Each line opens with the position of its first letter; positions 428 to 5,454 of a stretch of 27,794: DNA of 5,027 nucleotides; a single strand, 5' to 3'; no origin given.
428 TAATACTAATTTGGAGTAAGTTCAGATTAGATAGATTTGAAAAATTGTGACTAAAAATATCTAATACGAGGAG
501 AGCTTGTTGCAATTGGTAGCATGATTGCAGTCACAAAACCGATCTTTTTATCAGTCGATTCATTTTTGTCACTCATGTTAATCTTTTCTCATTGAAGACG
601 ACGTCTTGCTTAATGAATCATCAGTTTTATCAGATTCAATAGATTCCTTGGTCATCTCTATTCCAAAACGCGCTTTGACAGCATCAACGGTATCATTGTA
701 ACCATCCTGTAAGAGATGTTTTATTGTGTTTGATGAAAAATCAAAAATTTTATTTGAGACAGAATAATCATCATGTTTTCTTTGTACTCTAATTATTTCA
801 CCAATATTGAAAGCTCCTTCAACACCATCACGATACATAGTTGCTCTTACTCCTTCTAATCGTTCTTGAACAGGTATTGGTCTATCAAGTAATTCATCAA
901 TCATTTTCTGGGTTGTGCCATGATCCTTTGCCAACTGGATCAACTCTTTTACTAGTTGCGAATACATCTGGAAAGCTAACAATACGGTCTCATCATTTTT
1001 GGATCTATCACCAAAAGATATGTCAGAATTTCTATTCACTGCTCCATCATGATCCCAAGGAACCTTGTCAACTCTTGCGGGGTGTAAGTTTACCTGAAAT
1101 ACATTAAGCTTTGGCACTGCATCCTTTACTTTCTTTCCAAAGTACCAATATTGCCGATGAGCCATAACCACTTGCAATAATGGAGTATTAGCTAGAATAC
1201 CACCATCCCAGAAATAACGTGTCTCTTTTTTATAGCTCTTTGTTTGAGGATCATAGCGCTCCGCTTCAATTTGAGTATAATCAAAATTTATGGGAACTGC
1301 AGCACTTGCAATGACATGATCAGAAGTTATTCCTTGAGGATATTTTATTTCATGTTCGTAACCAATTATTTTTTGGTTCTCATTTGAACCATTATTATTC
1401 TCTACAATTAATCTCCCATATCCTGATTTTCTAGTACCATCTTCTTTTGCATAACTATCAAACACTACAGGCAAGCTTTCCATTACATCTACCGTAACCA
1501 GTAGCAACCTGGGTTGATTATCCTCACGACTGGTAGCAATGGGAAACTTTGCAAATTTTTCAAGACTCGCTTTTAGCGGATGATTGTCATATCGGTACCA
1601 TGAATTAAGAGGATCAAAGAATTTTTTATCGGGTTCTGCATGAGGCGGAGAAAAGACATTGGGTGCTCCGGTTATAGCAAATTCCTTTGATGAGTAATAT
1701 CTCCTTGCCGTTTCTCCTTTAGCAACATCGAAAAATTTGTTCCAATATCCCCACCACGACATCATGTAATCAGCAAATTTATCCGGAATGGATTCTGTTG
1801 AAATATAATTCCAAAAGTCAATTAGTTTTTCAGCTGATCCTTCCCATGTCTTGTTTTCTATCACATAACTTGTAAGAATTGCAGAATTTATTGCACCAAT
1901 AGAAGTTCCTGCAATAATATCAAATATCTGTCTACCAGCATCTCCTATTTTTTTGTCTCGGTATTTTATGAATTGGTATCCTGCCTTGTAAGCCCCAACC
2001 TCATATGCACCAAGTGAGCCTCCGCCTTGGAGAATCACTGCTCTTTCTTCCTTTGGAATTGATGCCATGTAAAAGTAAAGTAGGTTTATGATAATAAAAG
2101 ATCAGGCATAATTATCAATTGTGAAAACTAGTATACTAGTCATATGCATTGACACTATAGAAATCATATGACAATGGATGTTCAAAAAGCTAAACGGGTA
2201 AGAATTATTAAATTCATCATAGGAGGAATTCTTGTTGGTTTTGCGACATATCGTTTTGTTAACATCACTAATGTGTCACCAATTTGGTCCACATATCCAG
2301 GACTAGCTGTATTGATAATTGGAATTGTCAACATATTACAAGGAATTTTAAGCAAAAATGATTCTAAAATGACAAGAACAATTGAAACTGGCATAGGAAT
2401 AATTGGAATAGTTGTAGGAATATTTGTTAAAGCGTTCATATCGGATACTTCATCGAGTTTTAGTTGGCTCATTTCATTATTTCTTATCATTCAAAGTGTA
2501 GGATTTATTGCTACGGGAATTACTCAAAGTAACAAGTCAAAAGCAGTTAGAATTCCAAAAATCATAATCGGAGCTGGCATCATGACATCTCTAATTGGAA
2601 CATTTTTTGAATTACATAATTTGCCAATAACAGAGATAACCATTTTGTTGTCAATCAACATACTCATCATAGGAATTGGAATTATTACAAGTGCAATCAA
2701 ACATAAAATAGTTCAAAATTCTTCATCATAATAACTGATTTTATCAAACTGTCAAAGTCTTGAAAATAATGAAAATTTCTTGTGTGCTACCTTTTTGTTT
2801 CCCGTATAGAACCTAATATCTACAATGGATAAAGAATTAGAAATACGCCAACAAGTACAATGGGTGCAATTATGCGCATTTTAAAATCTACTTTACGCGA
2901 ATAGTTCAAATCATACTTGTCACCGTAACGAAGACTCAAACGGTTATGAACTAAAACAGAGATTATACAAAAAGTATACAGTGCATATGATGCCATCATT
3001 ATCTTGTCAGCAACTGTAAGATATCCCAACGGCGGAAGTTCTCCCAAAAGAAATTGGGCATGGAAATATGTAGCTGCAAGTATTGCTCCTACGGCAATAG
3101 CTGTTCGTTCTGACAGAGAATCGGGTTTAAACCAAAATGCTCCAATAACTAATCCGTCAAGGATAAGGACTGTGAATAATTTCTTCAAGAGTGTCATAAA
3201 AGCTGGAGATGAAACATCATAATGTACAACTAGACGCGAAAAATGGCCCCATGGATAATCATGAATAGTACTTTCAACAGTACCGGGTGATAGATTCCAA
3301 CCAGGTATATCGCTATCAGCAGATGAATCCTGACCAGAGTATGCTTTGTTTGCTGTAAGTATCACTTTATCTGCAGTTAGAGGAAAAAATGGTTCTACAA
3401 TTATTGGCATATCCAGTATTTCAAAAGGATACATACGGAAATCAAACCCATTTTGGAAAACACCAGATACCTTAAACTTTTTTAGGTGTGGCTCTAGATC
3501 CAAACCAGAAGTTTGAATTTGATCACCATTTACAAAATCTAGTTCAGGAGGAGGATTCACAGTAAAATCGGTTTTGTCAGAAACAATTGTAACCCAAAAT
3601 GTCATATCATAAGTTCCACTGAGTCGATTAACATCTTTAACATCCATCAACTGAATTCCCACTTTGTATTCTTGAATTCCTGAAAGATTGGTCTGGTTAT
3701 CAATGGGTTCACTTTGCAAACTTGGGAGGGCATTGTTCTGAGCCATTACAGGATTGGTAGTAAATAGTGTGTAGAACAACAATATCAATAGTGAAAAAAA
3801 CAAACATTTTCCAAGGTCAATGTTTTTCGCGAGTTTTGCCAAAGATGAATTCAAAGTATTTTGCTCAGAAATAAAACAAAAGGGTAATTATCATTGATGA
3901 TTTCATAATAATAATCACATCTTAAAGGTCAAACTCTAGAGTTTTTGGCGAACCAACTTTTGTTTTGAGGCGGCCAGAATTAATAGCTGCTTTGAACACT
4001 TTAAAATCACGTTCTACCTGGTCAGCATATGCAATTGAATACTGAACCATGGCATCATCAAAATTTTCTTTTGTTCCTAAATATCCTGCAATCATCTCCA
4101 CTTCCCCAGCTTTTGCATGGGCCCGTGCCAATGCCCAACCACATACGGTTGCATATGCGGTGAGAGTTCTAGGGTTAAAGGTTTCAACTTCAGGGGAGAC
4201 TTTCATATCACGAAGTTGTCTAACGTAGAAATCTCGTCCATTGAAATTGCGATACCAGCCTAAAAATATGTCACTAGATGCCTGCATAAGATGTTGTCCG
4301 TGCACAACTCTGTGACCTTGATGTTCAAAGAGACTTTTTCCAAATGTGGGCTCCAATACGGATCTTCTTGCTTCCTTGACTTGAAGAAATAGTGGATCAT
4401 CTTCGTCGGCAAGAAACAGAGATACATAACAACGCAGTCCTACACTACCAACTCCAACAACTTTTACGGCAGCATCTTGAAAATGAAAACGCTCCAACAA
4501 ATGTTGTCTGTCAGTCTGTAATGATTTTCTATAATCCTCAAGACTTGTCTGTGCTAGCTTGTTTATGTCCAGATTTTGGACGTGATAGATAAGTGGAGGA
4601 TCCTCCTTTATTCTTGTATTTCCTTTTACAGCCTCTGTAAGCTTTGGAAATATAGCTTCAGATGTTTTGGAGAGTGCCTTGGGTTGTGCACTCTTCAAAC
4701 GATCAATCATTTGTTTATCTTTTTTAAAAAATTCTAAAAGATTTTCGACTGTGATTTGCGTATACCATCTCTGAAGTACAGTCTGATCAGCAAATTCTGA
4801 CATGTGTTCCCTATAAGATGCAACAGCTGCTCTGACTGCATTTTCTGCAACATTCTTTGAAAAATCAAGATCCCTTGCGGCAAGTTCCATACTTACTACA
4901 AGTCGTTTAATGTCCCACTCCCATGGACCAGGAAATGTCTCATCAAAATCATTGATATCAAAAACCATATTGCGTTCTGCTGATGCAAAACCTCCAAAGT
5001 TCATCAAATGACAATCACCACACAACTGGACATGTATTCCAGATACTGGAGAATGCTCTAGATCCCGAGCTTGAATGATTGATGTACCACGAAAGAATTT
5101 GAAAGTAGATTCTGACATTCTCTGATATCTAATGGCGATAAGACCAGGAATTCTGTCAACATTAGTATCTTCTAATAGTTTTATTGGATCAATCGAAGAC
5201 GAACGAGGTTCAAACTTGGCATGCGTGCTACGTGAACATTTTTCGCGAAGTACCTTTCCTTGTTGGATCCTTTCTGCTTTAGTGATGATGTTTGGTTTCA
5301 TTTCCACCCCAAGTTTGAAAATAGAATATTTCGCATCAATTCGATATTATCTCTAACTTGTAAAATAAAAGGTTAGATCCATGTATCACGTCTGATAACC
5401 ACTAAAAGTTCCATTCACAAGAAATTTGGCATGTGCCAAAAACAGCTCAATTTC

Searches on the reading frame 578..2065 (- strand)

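Call 44: search_protein_families(library=pfam, proteins=[window:578-2065:-], max_evalue=0.0001)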
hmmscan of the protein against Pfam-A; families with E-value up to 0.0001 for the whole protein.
window:578-2065:- (495 aa): 1 family
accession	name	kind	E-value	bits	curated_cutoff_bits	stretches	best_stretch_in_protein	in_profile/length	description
PF01734.28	Patatin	-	6.4e-21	75.9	27.7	1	11-298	2-189/191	Patatin-like phospholipase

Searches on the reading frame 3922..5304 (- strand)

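Call 44: search_protein_families(library=pfam, proteins=[window:3922-5304:-], max_evalue=0.0001)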
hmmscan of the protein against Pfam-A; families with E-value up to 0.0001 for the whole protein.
window:3922-5304:- (460 aa): 1 family
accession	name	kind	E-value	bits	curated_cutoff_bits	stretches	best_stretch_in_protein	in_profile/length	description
PF10009.15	DUF2252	-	6.7e-144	480.2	22.3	1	51-440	1-392/392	Uncharacterized protein conserved in bacteria (DUF2252)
